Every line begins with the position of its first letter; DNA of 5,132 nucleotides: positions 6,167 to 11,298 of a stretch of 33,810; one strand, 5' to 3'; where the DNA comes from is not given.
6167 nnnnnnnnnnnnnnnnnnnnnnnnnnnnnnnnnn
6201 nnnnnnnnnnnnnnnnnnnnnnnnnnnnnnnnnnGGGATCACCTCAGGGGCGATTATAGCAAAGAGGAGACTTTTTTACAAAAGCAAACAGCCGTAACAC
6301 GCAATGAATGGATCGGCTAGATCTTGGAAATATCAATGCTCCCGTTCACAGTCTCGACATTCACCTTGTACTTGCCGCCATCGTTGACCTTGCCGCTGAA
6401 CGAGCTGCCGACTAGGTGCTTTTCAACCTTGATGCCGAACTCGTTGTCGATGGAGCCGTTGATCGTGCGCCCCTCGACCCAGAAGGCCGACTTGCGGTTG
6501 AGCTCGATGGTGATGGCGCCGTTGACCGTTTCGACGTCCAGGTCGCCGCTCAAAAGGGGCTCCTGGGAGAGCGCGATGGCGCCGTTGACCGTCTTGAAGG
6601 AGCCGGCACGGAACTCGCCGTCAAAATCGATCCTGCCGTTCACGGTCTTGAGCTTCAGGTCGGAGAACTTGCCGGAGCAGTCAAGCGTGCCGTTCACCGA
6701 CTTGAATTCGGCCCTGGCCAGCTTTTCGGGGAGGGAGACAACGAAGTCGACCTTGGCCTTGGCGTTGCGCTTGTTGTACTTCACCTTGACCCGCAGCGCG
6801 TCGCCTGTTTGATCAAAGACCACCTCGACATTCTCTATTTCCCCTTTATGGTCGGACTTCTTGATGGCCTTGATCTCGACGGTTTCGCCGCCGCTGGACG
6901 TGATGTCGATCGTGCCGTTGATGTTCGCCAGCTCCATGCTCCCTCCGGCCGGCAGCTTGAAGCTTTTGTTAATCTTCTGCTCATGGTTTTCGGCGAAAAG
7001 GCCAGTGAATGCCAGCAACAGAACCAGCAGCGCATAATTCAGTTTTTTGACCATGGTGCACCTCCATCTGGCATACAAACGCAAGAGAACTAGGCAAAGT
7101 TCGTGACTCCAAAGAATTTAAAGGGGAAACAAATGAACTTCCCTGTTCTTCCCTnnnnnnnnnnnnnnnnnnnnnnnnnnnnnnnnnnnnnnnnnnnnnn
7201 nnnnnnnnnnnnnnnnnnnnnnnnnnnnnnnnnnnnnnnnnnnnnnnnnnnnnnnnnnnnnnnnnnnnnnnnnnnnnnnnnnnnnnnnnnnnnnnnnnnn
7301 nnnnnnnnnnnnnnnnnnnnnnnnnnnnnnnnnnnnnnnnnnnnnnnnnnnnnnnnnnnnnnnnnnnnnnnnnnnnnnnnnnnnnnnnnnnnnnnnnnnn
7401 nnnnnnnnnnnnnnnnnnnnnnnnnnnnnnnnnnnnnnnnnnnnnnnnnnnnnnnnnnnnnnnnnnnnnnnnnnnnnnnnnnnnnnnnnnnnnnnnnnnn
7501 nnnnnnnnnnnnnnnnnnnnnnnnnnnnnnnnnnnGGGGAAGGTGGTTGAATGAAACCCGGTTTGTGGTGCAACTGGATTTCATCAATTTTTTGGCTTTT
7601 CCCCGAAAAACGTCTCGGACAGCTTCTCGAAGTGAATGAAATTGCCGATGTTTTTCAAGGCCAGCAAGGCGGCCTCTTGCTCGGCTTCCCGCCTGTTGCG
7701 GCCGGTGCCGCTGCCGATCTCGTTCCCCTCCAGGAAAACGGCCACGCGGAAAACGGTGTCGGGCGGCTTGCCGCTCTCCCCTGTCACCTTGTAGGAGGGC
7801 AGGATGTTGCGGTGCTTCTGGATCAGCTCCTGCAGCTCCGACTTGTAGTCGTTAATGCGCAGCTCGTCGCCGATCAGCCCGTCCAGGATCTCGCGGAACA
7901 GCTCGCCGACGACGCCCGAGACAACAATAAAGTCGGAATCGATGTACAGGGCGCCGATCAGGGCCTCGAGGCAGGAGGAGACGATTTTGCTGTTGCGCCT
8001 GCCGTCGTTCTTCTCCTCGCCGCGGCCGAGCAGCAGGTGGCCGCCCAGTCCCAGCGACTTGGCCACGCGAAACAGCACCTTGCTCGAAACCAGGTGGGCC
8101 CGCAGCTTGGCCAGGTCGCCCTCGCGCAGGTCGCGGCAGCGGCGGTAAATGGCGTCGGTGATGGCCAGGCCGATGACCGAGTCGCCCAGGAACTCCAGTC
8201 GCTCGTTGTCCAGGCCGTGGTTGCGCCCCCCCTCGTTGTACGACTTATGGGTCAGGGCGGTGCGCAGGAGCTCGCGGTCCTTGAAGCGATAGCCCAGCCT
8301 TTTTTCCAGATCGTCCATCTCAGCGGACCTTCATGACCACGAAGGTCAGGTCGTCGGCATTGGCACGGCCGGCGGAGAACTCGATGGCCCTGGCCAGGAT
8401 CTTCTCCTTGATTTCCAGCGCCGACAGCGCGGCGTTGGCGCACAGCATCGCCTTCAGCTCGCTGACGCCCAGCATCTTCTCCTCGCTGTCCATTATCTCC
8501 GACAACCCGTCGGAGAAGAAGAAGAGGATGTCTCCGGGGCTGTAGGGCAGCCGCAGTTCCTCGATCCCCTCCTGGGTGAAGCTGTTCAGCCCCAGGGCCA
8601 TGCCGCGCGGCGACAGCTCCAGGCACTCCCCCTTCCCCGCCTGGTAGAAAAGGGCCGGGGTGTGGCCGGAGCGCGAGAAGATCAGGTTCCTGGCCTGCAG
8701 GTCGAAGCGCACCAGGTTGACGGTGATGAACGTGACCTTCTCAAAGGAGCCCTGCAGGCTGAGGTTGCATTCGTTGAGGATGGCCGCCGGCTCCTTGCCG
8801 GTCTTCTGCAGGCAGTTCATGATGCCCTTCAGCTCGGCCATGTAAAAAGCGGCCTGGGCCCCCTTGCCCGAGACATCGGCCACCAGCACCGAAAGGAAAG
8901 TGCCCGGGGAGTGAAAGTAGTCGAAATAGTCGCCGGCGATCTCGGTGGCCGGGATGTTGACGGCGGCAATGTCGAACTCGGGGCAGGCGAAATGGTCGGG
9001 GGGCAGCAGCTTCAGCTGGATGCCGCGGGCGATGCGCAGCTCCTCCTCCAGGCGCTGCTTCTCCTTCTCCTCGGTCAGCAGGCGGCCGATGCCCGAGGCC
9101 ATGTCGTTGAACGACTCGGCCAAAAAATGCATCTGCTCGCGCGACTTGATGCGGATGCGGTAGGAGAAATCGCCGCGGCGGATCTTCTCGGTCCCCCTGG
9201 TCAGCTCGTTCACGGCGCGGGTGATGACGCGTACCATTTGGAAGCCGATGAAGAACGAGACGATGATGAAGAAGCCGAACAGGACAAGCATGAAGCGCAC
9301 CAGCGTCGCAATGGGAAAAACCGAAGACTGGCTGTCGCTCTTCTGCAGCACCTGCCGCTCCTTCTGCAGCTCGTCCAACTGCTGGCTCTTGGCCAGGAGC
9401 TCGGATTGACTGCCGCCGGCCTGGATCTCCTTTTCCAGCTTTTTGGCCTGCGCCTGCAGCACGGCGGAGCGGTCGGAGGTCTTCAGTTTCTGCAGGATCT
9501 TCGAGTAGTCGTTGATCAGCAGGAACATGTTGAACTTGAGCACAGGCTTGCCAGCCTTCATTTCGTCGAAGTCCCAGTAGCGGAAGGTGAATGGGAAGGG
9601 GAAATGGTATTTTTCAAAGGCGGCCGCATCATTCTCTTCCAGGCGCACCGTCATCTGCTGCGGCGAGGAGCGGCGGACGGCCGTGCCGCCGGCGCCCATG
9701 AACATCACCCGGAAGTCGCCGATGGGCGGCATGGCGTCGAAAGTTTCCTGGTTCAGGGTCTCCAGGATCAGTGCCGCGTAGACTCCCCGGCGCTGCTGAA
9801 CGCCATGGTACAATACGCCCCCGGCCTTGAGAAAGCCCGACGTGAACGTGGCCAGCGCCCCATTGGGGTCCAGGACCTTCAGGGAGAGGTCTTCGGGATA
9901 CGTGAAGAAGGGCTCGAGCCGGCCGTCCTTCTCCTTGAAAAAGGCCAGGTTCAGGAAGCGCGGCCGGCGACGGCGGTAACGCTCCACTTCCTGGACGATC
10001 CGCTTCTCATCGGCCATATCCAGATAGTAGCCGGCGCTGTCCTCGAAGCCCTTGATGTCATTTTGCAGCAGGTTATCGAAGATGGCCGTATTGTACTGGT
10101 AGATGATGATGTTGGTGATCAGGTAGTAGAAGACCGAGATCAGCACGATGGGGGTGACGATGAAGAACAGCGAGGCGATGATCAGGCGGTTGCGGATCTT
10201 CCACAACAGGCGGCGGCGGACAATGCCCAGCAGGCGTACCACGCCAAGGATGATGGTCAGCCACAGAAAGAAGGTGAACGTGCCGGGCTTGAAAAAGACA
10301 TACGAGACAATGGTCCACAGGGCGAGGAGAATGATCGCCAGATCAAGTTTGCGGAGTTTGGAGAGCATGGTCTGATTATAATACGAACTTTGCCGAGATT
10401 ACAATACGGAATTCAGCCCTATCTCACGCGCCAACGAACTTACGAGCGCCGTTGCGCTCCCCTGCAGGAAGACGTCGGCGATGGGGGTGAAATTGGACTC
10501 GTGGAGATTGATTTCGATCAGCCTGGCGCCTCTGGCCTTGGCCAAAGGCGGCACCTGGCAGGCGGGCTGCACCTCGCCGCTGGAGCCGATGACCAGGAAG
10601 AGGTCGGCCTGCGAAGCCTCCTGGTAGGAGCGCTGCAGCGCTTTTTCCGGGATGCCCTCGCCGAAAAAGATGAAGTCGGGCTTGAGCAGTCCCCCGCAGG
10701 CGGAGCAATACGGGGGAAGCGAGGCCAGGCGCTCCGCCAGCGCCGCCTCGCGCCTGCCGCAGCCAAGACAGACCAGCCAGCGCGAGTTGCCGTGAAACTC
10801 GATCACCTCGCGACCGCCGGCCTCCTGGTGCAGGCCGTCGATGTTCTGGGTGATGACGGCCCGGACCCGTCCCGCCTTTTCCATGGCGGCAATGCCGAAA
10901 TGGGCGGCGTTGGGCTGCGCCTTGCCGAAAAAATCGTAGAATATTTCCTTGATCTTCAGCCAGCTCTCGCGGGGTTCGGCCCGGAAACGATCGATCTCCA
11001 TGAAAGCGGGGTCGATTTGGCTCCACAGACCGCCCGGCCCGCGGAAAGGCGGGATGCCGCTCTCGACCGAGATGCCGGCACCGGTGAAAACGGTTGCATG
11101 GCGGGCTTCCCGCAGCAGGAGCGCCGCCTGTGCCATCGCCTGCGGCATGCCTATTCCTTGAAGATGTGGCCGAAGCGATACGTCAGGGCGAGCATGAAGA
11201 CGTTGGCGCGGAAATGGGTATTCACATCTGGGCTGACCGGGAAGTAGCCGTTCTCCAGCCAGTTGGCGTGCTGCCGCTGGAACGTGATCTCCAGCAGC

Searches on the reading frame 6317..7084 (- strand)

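Call 73: search_protein_families(library=pfam, proteins=[window:6317-7084:-], max_evalue=0.0001)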
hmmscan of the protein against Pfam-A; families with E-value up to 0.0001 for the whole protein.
window:6317-7084:- (255 aa): 1 family
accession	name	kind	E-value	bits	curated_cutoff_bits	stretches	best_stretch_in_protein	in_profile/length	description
PF13349.12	DUF4097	-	5.8e-07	29.6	22.9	1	102-252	116-246/247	Toastrack DUF4097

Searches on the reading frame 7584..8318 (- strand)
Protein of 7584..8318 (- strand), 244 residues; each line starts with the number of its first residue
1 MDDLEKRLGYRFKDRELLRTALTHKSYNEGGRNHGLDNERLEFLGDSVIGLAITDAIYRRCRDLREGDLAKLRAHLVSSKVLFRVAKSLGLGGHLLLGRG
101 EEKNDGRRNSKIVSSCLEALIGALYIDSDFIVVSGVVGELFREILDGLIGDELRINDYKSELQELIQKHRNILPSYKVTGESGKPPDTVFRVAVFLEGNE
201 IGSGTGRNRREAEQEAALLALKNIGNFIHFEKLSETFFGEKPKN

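Call 73: search_protein_families(library=pfam, proteins=[window:7584-8318:-], max_evalue=0.0001)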
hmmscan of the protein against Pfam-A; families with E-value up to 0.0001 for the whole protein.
window:7584-8318:- (244 aa): 4 families
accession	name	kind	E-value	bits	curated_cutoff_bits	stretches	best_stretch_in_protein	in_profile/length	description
PF14622.11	Ribonucleas_3_3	-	4.4e-32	111.4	35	1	14-139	1-122/128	Ribonuclease-III-like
PF00636.31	Ribonuclease_3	-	3.1e-23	82.9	27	1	39-128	1-101/102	Ribonuclease III domain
PF00035.32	dsrm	-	2.8e-17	63.5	23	1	158-223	1-65/66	Double-stranded RNA binding motif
PF22935.1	RM44_endonuclase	-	9.2e-07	29.4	27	1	5-124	10-139/139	Large ribosomal subunit protein mL44, endonuclease domain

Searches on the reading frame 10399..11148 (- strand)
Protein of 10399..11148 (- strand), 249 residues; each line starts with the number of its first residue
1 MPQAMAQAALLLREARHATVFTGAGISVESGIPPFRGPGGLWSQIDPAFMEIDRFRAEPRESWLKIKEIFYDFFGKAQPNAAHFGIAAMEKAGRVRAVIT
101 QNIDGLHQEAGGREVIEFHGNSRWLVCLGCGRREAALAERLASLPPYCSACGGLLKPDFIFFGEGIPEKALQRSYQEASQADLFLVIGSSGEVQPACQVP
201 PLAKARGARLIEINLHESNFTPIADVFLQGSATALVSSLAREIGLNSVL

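Call 73: search_protein_families(library=pfam, proteins=[window:10399-11148:-], max_evalue=0.0001)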
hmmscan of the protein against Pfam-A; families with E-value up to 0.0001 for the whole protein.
window:10399-11148:- (249 aa): 1 family
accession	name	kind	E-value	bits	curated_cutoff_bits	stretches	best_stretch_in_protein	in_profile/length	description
PF02146.23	SIR2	-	2.4e-43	148.6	24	1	23-195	1-180/180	Sir2 family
